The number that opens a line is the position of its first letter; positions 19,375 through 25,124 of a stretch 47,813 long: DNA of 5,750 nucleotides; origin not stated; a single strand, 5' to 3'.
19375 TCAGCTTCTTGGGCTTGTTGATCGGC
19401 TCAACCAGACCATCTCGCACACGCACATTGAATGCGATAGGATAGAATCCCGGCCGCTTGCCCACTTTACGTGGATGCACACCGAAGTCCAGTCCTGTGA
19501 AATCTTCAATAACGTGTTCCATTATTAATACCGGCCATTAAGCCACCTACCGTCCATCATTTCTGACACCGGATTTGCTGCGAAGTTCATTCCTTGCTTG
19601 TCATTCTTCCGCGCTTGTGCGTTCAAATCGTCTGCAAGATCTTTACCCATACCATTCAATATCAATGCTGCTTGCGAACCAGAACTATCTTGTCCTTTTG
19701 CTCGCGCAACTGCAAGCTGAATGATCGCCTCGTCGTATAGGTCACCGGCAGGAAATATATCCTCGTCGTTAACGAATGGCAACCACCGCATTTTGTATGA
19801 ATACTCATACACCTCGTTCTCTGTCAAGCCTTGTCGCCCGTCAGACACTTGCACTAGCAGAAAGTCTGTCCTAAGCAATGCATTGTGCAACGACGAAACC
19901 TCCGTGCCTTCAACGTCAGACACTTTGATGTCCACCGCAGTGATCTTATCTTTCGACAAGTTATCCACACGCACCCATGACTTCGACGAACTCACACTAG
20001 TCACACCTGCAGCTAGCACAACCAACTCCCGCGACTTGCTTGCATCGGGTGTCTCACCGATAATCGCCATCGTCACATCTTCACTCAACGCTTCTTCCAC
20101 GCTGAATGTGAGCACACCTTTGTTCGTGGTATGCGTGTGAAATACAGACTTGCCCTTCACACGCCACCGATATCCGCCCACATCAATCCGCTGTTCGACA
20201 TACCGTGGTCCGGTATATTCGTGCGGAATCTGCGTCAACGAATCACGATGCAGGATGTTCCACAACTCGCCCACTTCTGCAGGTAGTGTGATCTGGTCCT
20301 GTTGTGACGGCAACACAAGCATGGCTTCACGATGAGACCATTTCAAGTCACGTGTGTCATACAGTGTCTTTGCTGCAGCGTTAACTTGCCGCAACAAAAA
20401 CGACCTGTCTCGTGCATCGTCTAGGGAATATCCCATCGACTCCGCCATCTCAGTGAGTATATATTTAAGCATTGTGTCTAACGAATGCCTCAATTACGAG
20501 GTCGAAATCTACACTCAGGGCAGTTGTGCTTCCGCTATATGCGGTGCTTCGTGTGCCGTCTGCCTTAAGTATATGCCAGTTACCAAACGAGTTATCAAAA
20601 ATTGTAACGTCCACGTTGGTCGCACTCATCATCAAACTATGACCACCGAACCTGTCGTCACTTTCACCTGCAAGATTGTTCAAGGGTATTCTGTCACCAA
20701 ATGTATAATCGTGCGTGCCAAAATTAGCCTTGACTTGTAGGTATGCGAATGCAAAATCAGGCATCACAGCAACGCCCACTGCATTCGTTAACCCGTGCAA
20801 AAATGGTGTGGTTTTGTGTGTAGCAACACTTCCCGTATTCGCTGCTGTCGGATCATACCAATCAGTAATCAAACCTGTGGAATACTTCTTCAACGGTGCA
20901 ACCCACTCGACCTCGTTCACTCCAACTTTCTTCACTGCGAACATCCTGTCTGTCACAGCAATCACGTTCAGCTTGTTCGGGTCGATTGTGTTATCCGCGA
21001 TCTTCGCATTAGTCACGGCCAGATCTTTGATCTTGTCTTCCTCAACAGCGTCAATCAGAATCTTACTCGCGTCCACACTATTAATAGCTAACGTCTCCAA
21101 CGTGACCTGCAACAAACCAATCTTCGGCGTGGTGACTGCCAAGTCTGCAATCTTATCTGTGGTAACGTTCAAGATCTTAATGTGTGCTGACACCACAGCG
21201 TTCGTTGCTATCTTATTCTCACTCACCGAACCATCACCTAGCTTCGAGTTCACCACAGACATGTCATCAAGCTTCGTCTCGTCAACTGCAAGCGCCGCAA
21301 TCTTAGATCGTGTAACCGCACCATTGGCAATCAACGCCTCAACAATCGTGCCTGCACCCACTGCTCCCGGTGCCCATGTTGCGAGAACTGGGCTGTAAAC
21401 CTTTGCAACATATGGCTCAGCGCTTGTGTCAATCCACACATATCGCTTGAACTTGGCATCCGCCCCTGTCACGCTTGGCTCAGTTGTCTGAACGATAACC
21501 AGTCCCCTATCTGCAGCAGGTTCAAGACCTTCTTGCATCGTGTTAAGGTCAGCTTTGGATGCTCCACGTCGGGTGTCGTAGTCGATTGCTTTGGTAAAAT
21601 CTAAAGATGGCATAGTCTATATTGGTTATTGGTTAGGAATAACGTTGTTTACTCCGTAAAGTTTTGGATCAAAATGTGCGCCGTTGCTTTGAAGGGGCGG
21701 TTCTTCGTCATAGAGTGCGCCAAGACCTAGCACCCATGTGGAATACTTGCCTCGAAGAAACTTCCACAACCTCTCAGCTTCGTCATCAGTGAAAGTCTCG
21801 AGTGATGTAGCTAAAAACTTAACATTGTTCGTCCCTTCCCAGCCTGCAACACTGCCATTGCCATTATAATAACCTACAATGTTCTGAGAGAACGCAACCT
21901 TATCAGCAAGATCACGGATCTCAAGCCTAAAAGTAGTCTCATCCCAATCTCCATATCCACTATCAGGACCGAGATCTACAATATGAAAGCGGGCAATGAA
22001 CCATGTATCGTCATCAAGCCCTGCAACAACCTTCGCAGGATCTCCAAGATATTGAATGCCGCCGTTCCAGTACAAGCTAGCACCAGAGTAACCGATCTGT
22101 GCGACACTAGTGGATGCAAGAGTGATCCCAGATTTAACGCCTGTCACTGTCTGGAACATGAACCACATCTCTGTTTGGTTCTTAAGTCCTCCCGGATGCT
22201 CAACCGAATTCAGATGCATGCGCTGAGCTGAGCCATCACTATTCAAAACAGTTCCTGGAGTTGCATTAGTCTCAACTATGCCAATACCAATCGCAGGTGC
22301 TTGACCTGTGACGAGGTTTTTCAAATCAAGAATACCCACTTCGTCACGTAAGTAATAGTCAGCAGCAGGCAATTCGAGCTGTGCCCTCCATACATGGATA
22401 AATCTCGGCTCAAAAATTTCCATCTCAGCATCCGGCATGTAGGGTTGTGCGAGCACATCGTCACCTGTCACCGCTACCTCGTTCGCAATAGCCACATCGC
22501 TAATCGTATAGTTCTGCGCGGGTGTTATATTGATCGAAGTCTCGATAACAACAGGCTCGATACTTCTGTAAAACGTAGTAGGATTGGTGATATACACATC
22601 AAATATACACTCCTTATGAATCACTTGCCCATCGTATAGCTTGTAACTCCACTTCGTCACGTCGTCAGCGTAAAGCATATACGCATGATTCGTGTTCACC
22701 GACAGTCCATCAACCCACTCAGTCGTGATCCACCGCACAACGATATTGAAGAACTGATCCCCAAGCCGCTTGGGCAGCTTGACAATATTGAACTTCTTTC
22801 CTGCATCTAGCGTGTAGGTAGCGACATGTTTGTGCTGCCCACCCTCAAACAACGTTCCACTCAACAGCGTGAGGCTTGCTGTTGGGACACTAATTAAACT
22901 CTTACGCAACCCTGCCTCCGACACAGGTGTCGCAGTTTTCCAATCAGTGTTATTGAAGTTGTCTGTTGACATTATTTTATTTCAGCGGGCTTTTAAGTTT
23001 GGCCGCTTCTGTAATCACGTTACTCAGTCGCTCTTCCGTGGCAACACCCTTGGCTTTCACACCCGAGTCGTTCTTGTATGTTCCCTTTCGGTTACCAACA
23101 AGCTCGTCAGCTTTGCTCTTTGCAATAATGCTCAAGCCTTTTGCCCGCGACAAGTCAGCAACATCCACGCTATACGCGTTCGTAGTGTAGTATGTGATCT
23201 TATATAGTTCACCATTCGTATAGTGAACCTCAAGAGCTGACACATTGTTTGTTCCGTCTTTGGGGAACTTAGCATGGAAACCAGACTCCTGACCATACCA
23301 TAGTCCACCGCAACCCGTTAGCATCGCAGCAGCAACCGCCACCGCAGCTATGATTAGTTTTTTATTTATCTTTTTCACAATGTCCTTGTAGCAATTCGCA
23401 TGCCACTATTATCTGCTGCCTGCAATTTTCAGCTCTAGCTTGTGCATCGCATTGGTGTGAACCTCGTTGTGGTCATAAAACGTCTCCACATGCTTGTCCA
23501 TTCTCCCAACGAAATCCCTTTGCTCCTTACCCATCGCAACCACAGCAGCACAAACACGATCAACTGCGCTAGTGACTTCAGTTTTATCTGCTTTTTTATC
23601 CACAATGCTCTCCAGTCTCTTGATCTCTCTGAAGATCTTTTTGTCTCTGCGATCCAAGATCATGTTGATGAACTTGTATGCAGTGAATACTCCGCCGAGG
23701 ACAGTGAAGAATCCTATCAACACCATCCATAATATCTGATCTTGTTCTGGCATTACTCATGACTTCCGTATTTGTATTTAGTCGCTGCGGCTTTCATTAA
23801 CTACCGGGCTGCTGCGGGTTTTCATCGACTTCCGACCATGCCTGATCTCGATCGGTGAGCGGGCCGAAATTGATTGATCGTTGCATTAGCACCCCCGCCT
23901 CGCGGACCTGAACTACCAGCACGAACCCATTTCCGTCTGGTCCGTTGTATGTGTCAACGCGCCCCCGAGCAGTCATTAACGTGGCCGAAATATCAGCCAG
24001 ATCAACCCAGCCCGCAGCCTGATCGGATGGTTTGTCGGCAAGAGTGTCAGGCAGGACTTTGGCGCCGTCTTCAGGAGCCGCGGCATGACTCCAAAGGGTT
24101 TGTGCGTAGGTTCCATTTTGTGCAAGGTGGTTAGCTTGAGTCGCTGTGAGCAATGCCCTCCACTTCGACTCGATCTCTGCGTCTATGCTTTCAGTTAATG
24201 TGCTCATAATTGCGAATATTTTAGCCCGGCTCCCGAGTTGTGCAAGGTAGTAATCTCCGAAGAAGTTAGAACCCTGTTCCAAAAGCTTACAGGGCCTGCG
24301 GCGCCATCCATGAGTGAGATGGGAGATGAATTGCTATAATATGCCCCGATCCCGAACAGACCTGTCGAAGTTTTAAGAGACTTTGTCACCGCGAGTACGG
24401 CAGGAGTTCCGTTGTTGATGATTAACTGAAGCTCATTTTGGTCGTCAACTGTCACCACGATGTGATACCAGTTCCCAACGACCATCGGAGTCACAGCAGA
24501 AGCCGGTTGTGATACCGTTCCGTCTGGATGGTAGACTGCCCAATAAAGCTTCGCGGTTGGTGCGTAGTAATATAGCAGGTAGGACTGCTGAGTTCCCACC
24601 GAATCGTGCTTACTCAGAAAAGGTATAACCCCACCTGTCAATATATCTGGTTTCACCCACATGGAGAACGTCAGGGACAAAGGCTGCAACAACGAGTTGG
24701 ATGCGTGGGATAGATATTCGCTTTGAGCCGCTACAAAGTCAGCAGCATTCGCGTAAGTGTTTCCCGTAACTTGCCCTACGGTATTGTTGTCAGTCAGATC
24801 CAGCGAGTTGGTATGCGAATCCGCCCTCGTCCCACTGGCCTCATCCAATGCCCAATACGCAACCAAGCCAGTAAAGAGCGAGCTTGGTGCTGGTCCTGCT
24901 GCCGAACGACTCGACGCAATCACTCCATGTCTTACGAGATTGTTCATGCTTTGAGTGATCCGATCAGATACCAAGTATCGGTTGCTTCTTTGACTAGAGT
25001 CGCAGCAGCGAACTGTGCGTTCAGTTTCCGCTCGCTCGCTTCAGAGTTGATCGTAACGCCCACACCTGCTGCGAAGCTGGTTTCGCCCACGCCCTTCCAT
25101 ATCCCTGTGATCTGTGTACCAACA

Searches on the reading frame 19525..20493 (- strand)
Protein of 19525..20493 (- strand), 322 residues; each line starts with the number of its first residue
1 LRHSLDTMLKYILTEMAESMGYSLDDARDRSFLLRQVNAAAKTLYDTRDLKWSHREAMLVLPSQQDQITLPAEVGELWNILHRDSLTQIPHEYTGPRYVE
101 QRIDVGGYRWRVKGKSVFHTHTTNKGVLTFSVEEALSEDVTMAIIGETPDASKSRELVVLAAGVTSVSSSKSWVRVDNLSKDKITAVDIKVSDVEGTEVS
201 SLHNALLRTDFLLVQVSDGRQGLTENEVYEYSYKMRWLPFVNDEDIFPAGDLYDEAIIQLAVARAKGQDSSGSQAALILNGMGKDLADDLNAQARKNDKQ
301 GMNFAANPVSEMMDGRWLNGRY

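Call 75: search_protein_families(library=pfam, max_evalue=0.01, proteins=[window:19525-20493:-])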
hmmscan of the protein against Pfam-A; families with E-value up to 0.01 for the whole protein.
window:19525-20493:- (322 aa): 1 family
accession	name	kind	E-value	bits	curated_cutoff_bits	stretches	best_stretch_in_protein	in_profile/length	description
PF24175.2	SU10_adaptor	-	1.1e-05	26.4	27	1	19-114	17-91/194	SU10 adaptor protein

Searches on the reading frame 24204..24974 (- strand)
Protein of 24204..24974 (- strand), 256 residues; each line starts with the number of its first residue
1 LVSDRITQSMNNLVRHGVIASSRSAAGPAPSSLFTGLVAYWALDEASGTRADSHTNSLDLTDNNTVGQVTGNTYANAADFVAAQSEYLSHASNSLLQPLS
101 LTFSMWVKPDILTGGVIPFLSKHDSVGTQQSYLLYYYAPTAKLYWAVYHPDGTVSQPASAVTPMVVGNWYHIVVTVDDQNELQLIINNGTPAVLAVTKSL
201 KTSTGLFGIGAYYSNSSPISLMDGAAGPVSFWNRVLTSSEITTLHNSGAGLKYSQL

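Call 51: search_protein_families(library=pfam, max_evalue=0.01, proteins=[window:24204-24974:-])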
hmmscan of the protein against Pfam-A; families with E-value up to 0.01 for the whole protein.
window:24204-24974:- (256 aa): 1 family
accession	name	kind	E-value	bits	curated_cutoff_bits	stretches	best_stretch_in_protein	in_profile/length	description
PF13385.13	Laminin_G_3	-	3.1e-16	60.3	27.6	1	85-241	4-150/151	Concanavalin A-like lectin/glucanases superfamily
